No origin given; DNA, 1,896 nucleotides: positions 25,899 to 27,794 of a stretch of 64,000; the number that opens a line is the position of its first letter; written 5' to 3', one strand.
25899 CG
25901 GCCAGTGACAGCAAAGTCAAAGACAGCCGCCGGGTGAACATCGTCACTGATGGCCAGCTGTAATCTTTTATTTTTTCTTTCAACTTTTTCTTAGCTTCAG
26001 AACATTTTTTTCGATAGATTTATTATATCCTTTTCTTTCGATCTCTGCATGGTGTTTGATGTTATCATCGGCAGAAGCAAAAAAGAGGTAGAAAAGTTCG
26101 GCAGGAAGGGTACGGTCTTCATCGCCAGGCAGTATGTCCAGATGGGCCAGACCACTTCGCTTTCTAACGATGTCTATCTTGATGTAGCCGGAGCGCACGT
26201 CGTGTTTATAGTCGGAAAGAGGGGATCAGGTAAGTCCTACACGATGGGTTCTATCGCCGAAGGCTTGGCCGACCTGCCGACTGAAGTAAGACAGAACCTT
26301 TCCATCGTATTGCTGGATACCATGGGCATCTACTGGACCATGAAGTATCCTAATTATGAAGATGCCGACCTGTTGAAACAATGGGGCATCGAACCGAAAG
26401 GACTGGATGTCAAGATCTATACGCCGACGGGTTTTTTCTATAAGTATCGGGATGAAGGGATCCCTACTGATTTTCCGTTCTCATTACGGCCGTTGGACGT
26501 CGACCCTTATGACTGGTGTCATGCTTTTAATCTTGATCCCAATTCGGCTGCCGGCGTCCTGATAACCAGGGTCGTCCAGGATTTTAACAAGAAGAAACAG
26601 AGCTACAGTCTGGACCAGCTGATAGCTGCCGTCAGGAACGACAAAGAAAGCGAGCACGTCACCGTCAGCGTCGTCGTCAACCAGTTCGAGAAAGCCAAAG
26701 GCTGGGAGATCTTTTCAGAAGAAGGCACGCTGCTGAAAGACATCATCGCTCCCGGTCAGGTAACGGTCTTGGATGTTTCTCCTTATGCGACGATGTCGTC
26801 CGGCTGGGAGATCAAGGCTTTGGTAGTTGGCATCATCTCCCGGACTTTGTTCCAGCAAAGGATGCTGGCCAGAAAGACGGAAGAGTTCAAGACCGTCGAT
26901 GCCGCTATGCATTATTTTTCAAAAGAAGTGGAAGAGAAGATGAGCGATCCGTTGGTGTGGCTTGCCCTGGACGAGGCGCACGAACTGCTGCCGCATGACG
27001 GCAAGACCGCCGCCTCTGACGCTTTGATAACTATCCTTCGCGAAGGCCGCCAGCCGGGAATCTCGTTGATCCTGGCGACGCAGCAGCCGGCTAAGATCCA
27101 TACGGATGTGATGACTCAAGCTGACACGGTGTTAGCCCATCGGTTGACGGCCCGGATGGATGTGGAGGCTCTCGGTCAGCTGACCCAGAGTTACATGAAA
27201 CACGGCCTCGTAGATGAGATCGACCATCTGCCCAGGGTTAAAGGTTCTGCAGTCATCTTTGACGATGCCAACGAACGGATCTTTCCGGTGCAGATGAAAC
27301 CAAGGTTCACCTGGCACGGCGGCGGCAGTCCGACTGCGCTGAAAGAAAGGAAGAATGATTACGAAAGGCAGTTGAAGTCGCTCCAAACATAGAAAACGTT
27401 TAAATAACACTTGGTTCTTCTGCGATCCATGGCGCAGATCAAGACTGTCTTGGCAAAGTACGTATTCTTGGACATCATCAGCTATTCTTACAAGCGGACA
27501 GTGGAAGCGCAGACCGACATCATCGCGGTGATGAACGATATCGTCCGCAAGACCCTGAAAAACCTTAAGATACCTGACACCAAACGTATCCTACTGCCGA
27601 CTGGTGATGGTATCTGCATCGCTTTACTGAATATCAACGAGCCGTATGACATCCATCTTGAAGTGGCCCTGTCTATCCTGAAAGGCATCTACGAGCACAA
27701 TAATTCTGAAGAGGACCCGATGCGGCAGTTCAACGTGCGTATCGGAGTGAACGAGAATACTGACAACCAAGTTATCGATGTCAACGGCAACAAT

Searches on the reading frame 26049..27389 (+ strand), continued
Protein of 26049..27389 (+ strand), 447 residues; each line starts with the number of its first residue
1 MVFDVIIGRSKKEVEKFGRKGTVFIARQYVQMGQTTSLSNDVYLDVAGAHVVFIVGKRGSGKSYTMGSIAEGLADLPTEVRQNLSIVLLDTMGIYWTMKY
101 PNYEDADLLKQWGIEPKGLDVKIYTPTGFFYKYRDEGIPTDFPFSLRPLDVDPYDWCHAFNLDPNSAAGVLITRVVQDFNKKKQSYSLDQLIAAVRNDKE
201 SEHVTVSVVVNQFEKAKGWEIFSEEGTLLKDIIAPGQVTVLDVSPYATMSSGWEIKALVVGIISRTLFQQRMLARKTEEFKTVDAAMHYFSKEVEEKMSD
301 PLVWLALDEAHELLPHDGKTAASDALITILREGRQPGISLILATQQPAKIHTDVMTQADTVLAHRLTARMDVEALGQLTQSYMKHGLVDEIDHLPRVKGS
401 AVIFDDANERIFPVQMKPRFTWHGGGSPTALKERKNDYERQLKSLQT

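Call 61: list_cluster_members(proteins=[P0242, P0246, P0257, P0260, P0266, P0276, P0281, P0297, P0312, P0381])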
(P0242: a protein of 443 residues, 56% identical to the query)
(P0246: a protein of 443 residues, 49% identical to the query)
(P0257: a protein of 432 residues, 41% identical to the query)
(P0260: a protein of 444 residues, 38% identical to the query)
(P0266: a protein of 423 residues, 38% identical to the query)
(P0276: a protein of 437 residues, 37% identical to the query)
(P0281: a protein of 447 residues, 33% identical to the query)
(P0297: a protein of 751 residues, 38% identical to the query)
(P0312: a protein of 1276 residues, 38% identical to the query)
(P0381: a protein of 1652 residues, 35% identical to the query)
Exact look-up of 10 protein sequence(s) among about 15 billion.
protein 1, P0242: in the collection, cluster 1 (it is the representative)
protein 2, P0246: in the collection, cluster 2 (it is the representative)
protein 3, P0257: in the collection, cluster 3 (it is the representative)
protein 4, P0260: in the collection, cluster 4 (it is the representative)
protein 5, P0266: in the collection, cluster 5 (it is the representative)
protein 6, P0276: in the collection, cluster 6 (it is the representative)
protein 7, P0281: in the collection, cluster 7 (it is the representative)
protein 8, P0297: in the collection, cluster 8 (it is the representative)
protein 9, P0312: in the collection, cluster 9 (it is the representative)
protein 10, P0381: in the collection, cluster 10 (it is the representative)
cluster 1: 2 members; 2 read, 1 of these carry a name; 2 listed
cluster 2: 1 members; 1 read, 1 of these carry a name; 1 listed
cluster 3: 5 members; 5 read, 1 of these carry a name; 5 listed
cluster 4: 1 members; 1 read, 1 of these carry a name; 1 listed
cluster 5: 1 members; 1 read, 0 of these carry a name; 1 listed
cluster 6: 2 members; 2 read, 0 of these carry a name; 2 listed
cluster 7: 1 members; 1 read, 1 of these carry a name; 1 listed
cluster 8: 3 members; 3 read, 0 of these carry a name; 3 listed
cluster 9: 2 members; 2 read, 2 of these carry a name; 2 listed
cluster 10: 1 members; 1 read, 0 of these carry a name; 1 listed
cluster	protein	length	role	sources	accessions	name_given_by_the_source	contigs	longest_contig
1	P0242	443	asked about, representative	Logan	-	-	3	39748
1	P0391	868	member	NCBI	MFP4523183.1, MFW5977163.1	MAG: LAGLIDADG family homing endonuclease [Candidatus Nanoarchaeia archaeon]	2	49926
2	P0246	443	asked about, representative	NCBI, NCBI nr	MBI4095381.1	MAG: ATP-binding protein [DPANN group archaeon] | ATP-binding protein [DPANN group archaeon]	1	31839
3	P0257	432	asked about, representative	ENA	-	-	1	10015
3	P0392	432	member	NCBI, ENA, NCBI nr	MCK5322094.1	MAG: ATP-binding protein [Candidatus Aenigmarchaeota archaeon] | ATP-binding protein [Candidatus Aenigmarchaeota archaeon]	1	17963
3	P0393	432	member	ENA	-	-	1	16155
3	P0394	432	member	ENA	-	-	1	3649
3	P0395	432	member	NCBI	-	-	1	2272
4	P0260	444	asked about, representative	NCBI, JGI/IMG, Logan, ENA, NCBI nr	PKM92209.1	MAG: hypothetical protein CVU81_01725 [Euryarchaeota archaeon HGW-Euryarchaeota-1]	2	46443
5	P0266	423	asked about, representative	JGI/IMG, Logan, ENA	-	-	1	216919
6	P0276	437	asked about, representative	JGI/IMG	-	-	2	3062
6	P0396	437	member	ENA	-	-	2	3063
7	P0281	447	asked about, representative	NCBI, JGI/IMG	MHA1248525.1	MAG: ATP-binding protein [Candidatus Helarchaeota archaeon]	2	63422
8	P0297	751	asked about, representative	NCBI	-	-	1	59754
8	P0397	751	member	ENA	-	-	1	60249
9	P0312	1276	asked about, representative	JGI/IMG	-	hypothetical protein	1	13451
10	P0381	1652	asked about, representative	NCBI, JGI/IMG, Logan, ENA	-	-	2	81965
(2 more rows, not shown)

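Call 73: fold_search(model_id=the predicted structure, library=pdb)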
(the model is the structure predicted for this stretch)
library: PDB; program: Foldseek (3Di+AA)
matches with E <= 10: 335; with E <= 0.001: 19
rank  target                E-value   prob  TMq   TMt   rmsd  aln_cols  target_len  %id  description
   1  4d2i_B                3.1e-09  1.00  0.45  0.44   7.6       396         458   14  Crystal structure of the HerA hexameric DNA translocase from Sulfolobus solfataricus bound to AMP-PNP (released 2014-12-03)
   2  9x1m_A                1.3e-08  1.00  0.46  0.37  10.1       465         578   16  The cryo-EM structure of HerA-NurA complex with AMPPNP and dsDNA from Thermococcus kodakarensis (released 2026-02-04)
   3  4d2i_A                2.2e-08  1.00  0.44  0.43   8.2       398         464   14  Crystal structure of the HerA hexameric DNA translocase from Sulfolobus solfataricus bound to AMP-PNP (released 2014-12-03)
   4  9x1l_A                1.3e-07  1.00  0.38  0.31  11.4       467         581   16  The cryo-EM structure of HerA-NurA complex with AMPPNP from Thermococcus kodakarensis (released 2026-02-04)
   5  7wrx_A                3.8e-07  1.00  0.45  0.36   8.4       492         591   14  Structure of Deinococcus radiodurans HerA-ADP complex (released 2023-02-01)
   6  7wrx_B                3.4e-06  1.00  0.41  0.32   9.0       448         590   15  Structure of Deinococcus radiodurans HerA-ADP complex (released 2023-02-01)
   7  8wj3_D                3.6e-06  1.00  0.47  0.43   7.7       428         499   17  Cryo-EM structure of a bacterial protein (released 2024-09-11)
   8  8xav_E                6.1e-06  1.00  0.43  0.35   9.7       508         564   14  Cryo-EM structure of an anti-phage defense complex (released 2024-06-05)
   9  8xau_E                9.8e-06  1.00  0.49  0.41   9.1       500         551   16  Cryo-EM structure of HerA (released 2024-06-05)
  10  8xau_F                1.9e-05  1.00  0.45  0.39   8.6       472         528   16  Cryo-EM structure of HerA (released 2024-06-05)
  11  8wiv_D                2.0e-05  1.00  0.46  0.36  10.9       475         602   16  Cryo-EM structure of a bacterial protein (released 2024-09-11)
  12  7f6d_A                2.5e-05  1.00  0.45  0.40   8.2       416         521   15  Reconstruction of the HerA-NurA complex from Deinococcus radiodurans (released 2022-06-29)
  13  8wod_D                4.0e-05  1.00  0.47  0.43   7.7       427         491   16  Cryo-EM structure of SIR2/HerA complex (released 2024-09-11)
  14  8wiv_A                5.8e-05  1.00  0.36  0.39   9.4       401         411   16  Cryo-EM structure of a bacterial protein (released 2024-09-11)
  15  8xaw_D                6.1e-05  1.00  0.37  0.31  12.8       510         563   15  Cryo-EM structure of an anti-phage defense complex bound to AMPPNP and DNA at state 1 (released 2024-06-05)
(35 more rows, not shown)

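Call 81: find_related_loci(query=A3, collection=viral_contigs, flank=5000)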
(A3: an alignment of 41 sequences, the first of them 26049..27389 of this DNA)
Query A3 (447 aa) in viral_contigs; peptide patterns used: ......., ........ (x = any residue, [..] = any of these).
8 stretches matched a pattern, but none encodes a relative of the query by tblastn (E <= 1e-3).

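Call 83: search_protein_families(library=pfam, proteins=[P0297, P0312, P0381, P0306, P0330, P0338], max_evalue=0.001)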
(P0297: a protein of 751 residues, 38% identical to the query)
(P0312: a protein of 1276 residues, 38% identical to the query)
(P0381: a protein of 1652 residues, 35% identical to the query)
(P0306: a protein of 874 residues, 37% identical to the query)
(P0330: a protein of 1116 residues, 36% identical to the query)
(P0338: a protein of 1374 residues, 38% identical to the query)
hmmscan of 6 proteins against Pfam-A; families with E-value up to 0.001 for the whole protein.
P0297 (751 aa): 18 families
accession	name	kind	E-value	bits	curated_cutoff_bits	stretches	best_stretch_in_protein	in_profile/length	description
PF01935.23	DUF87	-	3.4e-12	47.4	23.2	1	49-278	10-220/220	Helicase HerA, central domain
PF01022.26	HTH_5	-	3.9e-11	43.1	22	1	625-669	2-47/47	Bacterial regulatory protein, arsR family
PF12840.13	HTH_20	-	6.8e-09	36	27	1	625-668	4-49/51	Helix-turn-helix domain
PF13412.12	HTH_24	-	1.1e-08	34.9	21.9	1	628-668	6-48/48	Winged helix-turn-helix DNA-binding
PF12802.13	MarR_2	-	3e-08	34.1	27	1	622-672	2-55/61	MarR family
PF13545.12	HTH_Crp_2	-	4.9e-08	33.2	27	1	635-680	20-64/70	Crp-like helix-turn-helix domain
PF05872.18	HerA_C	-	5.7e-08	32.3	22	1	297-421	246-371/502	Helicase HerA-like C-terminal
PF01047.28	MarR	-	3.8e-07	30.3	24.6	1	624-672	2-52/59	MarR family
PF25213.1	HVO_A0261_N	-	6.1e-07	29.7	35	1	625-675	11-62/86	HVO_A0261 N-terminal domain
PF09339.16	HTH_IclR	-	9.8e-07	28.9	22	1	631-669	12-50/52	IclR helix-turn-helix domain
PF01978.25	TrmB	-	9.9e-07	29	25.6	1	622-676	5-61/68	Sugar-specific transcriptional regulator TrmB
PF08279.18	HTH_11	-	8.2e-06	26.1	25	1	628-667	6-46/55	HTH domain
PF13730.12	HTH_36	-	8.7e-06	25.9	25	1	639-667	27-55/55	Helix-turn-helix domain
PF01325.25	Fe_dep_repress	-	1.1e-05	26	26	1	636-673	21-58/60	Iron dependent repressor, N-terminal DNA binding domain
PF00004.35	AAA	-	4e-05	24.5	21.2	0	300-370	47-127/131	ATPase family associated with various cellular activities (AAA)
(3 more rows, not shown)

P0312 (1276 aa): 8 families
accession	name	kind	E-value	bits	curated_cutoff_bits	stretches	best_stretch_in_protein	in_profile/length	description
PF05763.18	DUF835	-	3.2e-21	76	33.1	2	731-795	72-136/136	Protein of unknown function (DUF835)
PF01935.23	DUF87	-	1.8e-09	38.5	23.2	1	96-324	28-220/220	Helicase HerA, central domain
PF01978.25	TrmB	-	8.2e-06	26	25.6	1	1119-1173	4-58/68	Sugar-specific transcriptional regulator TrmB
PF02037.33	SAP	-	0.00013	21.9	23.9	1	866-888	14-36/37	SAP domain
PF18953.6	SAP_new25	-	0.00031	20.8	26.3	1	859-893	10-44/51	SAP domain-containing new25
PF01022.26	HTH_5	-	0.0006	20.1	22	0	1128-1168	7-46/47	Bacterial regulatory protein, arsR family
PF13463.12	HTH_27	-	0.00068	20.3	22.2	0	1123-1174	3-55/68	Winged helix DNA-binding domain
PF01047.28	MarR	-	0.00078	19.7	24.6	0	1121-1170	1-50/59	MarR family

P0381 (1652 aa): 2 families
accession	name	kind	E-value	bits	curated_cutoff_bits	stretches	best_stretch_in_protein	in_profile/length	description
PF05763.18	DUF835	-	2.3e-22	79.7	33.1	1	895-1015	15-136/136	Protein of unknown function (DUF835)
PF01935.23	DUF87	-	5e-10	40.3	23.2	1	98-326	28-220/220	Helicase HerA, central domain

P0306 (874 aa): 1 family
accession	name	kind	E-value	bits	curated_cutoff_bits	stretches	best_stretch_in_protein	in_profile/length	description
PF01935.23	DUF87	-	1.6e-13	51.7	23.2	1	318-546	28-220/220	Helicase HerA, central domain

P0330 (1116 aa): 4 families
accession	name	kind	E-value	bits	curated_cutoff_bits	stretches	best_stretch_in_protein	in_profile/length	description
PF01935.23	DUF87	-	1.4e-15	58.4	23.2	1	288-539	2-220/220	Helicase HerA, central domain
PF05872.18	HerA_C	-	2.6e-07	30.1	22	1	569-682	255-369/502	Helicase HerA-like C-terminal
PF00004.35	AAA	-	1e-05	26.4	21.2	0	551-633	38-127/131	ATPase family associated with various cellular activities (AAA)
PF03413.25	PepSY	-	0.00026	21.7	24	0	1083-1113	28-58/60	Peptidase propeptide and YPEB domain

P0338 (1374 aa): 6 families
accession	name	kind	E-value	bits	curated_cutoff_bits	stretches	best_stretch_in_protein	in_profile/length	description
PF14890.11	Intein_splicing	-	2e-30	106.1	35.8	1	83-659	1-155/155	Intein splicing domain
PF14528.11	LAGLIDADG_3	-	1.2e-22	80.4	22.5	1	398-478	2-82/82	LAGLIDADG-like domain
PF01935.23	DUF87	-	6.9e-12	46.4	23.2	1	660-874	37-220/220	Helicase HerA, central domain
PF00004.35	AAA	-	0.00017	22.5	21.2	0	886-965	38-127/131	ATPase family associated with various cellular activities (AAA)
PF05204.19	Hom_end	-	0.00021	21.8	21.1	1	387-471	2-91/110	Homing endonuclease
PF05872.18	HerA_C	-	0.00041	19.6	22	0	901-1005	255-361/502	Helicase HerA-like C-terminal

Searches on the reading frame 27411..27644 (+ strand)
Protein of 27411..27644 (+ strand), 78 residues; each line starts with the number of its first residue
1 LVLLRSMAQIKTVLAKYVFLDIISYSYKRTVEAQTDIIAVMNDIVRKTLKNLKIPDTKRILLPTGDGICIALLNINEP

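Call 78: search_solved_structures(query=A4, max_evalue=10, show_alignments=5)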
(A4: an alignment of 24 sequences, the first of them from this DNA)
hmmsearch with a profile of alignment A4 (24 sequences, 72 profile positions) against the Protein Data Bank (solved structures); distinct sequences matched with E-value up to 10: 8.
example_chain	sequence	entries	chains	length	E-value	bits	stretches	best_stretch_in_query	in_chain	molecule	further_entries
9fhl_d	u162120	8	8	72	0.39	13.9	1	17-50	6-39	VapB-type antitoxin | aS33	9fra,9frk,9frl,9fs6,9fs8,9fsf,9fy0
8qnd_A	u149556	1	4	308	0.8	12.9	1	35-72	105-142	Inosine-uridine nucleoside N-ribohydrolase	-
25ho_A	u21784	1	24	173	0.89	12.7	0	24-47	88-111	Bacterial non-heme ferritin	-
6vvr_A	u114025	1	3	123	1.2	12.3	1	21-44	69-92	Tautomerase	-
3bve_A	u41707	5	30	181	1.3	12.1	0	24-47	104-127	Ferritin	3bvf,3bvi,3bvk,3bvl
3egm_A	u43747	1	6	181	1.4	12.1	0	24-47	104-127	Ferritin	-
5u1a_A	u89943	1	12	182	1.6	11.9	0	24-47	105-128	Ferritin,MtrE protein chimera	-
5u1b_A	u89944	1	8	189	1.6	11.9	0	24-47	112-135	MtrE protein,Ferritin chimera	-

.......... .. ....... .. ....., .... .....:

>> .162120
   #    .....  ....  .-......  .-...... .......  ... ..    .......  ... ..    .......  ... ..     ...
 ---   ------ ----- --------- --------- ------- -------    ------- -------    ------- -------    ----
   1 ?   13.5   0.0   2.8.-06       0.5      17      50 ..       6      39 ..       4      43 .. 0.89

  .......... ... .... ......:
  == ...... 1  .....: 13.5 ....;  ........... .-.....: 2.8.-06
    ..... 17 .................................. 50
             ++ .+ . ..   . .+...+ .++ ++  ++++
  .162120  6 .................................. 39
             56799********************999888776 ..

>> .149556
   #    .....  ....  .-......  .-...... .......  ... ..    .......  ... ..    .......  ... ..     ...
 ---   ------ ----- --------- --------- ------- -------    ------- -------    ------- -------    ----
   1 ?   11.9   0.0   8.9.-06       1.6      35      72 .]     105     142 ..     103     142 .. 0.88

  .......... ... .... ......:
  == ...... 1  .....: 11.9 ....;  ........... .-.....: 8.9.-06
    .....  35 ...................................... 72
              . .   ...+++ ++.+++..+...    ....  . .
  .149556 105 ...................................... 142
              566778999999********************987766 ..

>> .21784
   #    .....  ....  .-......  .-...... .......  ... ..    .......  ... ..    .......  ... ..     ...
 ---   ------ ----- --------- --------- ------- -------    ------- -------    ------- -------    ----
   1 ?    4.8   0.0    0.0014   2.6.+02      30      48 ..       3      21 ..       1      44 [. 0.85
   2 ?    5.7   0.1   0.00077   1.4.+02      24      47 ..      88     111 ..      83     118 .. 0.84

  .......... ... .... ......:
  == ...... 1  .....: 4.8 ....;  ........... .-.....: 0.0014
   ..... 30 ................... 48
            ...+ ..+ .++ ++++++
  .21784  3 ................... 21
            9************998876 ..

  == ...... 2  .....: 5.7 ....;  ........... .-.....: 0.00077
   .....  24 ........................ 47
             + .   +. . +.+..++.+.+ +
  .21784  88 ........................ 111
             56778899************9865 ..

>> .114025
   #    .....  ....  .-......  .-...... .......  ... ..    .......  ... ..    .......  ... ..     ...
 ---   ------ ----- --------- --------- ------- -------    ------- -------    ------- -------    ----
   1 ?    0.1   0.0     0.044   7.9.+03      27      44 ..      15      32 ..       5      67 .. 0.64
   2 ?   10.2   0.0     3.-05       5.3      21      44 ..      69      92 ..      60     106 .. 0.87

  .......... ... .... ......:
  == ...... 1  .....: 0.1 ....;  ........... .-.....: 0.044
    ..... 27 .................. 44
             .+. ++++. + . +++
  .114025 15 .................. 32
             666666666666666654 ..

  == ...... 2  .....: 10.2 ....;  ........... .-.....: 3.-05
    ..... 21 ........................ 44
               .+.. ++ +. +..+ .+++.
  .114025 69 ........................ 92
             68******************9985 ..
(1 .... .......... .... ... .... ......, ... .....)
